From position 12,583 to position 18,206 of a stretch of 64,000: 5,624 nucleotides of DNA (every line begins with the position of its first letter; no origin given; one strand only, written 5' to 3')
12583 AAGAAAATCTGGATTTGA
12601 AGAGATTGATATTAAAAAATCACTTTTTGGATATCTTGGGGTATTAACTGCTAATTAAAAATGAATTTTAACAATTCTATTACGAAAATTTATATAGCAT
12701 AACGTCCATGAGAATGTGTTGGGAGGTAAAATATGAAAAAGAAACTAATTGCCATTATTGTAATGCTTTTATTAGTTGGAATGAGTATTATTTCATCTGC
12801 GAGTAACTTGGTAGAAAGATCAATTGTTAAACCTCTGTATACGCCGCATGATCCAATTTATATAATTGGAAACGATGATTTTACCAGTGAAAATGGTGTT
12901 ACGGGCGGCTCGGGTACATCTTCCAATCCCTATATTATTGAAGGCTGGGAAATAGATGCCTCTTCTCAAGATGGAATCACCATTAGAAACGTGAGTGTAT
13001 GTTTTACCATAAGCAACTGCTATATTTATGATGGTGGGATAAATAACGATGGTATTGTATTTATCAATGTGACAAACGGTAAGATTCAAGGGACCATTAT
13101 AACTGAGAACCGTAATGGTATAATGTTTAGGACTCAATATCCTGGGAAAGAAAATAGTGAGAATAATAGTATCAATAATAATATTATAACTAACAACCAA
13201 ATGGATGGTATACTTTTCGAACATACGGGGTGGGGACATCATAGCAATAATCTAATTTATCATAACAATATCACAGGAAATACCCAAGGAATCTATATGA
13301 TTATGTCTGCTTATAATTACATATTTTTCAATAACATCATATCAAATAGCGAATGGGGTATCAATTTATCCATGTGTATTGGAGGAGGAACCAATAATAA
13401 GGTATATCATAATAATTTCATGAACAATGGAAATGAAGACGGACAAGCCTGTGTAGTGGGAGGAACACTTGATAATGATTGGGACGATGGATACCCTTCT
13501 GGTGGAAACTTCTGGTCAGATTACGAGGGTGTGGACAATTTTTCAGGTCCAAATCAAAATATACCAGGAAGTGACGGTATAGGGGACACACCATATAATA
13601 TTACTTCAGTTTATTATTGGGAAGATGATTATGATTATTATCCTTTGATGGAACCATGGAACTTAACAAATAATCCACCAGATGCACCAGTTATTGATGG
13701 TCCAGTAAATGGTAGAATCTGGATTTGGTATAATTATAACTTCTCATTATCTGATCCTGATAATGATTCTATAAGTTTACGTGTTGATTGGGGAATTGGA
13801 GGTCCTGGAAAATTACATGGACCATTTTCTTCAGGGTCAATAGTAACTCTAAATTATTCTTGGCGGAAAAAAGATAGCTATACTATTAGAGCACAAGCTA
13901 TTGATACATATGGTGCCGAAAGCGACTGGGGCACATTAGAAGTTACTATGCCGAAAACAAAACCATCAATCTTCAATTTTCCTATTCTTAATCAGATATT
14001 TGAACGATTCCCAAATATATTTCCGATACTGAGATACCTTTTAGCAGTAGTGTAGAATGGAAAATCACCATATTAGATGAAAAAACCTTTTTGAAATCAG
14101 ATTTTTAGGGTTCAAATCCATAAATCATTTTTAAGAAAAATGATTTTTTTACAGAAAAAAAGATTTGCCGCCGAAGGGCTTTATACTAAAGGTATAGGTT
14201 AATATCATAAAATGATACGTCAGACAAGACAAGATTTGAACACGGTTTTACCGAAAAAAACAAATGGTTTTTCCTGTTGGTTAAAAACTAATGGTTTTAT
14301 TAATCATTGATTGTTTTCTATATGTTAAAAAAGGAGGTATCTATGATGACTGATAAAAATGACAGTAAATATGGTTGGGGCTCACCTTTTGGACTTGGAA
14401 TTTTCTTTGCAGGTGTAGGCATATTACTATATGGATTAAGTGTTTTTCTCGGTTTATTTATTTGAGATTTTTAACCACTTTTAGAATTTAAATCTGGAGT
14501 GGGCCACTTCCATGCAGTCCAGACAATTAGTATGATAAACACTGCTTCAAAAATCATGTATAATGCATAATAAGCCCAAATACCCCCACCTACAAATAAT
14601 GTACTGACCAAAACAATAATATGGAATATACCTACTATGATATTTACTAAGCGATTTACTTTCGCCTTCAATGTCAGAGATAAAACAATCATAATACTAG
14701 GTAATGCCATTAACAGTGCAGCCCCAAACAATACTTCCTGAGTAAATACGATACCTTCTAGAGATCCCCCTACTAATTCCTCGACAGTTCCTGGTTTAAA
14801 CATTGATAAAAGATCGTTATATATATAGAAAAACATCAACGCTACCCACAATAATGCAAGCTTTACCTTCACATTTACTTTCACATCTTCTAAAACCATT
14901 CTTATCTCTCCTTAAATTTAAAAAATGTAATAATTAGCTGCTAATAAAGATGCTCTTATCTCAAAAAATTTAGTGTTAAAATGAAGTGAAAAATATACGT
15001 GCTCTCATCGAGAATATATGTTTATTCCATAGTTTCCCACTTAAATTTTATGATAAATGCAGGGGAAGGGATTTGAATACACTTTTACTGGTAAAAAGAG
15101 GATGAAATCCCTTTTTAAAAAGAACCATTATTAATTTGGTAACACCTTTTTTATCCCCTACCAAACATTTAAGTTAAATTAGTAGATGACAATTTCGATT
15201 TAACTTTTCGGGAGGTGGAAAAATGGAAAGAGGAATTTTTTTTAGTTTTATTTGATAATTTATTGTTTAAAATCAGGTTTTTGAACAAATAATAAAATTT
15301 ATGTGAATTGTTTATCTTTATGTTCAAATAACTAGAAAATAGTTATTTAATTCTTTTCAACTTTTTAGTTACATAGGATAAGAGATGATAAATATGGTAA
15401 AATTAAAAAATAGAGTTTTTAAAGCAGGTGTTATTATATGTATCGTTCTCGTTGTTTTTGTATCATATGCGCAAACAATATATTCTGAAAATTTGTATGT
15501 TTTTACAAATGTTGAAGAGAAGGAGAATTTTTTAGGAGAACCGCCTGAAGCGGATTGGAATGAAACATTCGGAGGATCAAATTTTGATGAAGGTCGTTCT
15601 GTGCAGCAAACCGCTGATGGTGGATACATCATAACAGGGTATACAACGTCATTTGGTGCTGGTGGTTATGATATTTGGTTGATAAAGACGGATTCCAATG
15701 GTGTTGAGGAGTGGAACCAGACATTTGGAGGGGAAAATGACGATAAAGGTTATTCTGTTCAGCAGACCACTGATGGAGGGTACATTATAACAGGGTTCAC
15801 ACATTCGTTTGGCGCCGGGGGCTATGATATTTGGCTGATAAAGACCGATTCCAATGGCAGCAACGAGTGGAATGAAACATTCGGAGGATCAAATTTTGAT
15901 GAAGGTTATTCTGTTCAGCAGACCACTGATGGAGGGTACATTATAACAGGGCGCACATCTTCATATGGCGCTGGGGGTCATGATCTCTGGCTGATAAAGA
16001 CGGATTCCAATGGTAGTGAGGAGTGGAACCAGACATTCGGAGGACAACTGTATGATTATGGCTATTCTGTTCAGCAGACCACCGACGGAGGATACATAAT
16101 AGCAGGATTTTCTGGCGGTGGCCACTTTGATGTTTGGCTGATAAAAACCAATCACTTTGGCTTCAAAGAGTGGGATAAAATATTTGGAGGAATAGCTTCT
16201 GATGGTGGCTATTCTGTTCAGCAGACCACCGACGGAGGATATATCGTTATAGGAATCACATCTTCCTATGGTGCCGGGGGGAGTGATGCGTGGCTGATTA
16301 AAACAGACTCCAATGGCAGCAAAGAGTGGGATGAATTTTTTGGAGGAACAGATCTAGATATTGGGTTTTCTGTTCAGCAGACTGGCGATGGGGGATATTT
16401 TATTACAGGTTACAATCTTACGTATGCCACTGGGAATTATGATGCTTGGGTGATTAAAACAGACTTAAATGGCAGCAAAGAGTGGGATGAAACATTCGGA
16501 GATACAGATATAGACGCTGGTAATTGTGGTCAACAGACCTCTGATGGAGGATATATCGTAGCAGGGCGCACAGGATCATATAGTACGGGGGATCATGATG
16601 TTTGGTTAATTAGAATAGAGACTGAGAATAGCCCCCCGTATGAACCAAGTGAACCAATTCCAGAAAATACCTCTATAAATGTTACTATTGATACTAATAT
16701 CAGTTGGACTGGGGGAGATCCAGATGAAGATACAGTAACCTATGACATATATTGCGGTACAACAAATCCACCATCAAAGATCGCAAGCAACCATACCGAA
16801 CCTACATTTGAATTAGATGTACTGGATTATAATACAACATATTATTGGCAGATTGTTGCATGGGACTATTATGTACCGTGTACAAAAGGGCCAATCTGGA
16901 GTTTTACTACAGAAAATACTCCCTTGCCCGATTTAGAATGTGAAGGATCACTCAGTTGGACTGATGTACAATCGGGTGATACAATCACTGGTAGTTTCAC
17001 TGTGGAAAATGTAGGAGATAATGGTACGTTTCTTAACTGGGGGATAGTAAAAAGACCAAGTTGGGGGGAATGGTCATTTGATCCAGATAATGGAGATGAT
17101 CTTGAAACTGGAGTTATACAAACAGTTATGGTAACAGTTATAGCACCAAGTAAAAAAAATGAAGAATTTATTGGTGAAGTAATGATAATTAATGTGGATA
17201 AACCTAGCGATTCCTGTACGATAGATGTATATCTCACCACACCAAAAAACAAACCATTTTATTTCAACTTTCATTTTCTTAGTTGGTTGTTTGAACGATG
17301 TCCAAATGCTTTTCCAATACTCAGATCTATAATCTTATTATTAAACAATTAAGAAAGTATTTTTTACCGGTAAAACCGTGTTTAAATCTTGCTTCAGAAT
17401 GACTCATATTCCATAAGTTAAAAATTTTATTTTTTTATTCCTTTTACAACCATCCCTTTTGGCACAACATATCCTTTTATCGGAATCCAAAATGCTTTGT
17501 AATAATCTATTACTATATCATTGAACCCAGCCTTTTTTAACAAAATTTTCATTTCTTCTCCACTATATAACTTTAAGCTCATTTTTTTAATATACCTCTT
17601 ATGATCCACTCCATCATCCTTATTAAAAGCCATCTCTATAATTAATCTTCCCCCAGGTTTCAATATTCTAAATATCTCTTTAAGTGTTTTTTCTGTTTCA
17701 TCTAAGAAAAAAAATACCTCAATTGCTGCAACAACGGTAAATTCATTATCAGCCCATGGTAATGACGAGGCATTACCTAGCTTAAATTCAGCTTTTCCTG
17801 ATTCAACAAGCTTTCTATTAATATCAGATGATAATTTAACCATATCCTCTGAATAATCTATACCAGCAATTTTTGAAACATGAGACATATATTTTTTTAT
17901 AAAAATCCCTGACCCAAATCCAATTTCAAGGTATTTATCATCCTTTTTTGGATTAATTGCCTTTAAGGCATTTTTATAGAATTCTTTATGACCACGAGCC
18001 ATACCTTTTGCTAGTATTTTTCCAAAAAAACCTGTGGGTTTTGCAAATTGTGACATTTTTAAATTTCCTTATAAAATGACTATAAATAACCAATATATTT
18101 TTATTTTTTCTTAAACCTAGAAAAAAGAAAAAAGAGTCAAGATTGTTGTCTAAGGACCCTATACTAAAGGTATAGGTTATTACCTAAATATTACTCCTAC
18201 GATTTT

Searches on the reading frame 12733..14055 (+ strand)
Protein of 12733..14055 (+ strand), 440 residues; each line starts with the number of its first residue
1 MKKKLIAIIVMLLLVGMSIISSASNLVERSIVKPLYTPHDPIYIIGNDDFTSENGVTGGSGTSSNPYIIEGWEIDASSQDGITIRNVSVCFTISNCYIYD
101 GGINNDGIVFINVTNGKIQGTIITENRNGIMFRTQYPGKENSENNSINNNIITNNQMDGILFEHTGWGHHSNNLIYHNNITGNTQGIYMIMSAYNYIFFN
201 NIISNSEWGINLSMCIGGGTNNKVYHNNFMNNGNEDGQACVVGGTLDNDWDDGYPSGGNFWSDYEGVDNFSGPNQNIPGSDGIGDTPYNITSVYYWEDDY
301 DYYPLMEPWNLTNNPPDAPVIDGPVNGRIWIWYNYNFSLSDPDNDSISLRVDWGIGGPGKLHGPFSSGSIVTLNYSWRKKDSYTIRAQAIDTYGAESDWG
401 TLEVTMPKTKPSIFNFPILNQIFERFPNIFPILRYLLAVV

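Call 73: search_protein_families(library=pfam, proteins=[window:12733-14055:+], max_evalue=0.00001)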
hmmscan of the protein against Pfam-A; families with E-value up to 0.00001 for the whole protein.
window:12733-14055:+ (440 aa): 2 families
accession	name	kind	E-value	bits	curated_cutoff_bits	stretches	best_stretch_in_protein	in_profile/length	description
PF13229.12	Beta_helix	-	1.4e-13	51.2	25.9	2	63-172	33-131/158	Right handed beta helix region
PF05048.19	NosD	-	4.5e-12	46.3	23.6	1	69-266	29-212/212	Periplasmic copper-binding protein (NosD)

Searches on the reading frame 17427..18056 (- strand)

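Call 93: search_protein_families(library=pfam, proteins=[window:17427-18056:-], max_evalue=0.00001)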
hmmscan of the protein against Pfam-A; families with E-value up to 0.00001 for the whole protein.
window:17427-18056:- (209 aa): 6 families
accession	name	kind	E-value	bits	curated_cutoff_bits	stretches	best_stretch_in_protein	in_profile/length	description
PF08241.18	Methyltransf_11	-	3.6e-21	76.1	21.2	1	43-140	1-95/95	Methyltransferase domain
PF13649.12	Methyltransf_25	-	1.7e-15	57.9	27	1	43-136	2-97/97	Methyltransferase domain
PF13847.12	Methyltransf_31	-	6.4e-15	55.6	27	1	37-143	2-112/145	Methyltransferase domain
PF13489.12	Methyltransf_23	-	2.3e-14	53.9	27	1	31-180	13-161/164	Methyltransferase domain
PF01209.24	Ubie_methyltran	-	9.8e-13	48.4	20.1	1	23-140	32-151/233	ubiE/COQ5 methyltransferase family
PF08242.18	Methyltransf_12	-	6.7e-10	40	30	1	43-138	1-98/98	Methyltransferase domain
